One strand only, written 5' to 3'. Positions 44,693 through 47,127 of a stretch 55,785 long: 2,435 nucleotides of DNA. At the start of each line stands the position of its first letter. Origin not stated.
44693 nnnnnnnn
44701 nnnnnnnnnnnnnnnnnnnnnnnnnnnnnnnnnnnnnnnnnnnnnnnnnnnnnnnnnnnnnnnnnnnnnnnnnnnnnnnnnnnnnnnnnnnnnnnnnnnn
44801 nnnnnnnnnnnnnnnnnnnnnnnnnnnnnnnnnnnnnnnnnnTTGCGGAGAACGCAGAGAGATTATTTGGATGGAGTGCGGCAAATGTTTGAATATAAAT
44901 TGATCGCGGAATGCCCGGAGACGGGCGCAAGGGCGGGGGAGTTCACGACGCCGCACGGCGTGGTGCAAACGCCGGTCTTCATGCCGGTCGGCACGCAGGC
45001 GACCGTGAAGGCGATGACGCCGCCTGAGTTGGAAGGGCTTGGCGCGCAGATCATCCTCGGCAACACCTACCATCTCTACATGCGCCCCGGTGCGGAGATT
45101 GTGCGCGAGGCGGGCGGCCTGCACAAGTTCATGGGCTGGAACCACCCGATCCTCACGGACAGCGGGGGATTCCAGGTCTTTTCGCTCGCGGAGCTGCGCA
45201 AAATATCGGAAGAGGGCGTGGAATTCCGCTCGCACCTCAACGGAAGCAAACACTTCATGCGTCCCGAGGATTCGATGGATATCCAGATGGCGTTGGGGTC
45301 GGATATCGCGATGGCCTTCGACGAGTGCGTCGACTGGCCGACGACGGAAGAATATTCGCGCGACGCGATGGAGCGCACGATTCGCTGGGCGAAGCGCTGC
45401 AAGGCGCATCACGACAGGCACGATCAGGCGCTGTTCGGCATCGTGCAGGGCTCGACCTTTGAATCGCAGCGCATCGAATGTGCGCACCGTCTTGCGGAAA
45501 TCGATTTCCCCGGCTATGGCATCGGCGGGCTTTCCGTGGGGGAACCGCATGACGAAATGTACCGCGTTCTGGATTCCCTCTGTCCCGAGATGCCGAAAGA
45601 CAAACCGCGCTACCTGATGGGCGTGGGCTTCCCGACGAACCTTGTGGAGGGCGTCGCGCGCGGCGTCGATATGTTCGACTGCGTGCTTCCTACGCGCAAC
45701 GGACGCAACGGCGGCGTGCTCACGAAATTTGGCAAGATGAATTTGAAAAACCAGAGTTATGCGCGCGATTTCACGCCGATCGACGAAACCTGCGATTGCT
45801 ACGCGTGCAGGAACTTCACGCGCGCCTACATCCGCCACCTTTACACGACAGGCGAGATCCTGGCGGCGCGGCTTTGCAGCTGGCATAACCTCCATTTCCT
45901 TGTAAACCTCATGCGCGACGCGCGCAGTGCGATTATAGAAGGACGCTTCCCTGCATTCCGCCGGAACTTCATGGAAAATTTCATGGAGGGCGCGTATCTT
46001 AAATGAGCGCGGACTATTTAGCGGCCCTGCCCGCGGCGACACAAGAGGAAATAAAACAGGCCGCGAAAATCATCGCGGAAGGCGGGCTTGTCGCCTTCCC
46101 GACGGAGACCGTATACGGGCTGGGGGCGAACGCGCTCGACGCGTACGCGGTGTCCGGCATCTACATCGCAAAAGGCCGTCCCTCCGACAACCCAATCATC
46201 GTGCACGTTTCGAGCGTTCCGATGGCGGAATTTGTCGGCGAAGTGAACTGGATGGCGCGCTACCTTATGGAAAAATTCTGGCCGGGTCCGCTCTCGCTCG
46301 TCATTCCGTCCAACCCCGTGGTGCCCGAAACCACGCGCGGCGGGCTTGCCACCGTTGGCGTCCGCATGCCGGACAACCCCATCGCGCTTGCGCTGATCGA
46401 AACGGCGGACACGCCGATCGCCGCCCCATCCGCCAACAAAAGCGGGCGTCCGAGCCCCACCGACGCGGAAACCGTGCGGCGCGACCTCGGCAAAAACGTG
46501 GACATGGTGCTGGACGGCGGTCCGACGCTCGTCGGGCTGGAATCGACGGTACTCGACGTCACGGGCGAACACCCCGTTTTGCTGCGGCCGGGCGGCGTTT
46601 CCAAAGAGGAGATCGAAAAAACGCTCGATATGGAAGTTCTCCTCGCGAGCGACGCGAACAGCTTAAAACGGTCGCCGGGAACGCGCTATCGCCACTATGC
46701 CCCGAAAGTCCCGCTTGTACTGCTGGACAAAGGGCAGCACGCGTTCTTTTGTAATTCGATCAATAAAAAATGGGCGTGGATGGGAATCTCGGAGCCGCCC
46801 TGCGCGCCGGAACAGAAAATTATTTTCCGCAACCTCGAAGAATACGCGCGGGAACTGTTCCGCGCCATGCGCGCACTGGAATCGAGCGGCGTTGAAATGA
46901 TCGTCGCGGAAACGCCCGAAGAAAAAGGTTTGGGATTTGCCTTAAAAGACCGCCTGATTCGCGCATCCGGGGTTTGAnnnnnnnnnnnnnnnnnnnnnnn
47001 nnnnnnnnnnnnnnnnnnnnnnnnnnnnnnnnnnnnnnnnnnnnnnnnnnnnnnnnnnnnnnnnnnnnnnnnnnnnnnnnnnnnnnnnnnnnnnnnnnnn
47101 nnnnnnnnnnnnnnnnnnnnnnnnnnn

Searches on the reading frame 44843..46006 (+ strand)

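Call 21: search_protein_families(library=pfam, proteins=[window:44843-46006:+], max_evalue=0.001)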
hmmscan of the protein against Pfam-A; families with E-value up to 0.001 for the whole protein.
window:44843-46006:+ (387 aa): 1 family
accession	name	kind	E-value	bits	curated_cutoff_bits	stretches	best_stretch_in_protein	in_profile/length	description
PF01702.25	TGT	-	1.5e-172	574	26.3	1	28-380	2-355/357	Queuine tRNA-ribosyltransferase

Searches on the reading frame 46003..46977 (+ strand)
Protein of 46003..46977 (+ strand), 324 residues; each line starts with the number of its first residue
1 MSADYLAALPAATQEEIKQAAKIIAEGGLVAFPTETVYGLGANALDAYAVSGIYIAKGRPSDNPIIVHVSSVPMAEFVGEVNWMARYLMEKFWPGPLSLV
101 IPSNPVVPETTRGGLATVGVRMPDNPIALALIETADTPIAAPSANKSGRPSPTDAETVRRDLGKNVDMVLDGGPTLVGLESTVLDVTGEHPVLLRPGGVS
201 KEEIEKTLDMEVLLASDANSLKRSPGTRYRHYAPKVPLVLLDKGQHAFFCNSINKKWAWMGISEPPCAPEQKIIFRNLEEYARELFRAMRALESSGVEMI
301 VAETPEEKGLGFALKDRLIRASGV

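Call 21: search_protein_families(library=pfam, proteins=[window:46003-46977:+], max_evalue=0.001)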
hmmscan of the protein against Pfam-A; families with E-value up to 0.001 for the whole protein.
window:46003-46977:+ (324 aa): 2 families
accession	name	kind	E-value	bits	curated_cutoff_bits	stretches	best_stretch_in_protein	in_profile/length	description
PF01300.24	Sua5_yciO_yrdC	-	2.6e-57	193.6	25.1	1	23-197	2-178/178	Telomere recombination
PF03481.19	Sua5_C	-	6.8e-24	85.4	22.9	1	199-323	1-136/136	Threonylcarbamoyl-AMP synthase, C-terminal domain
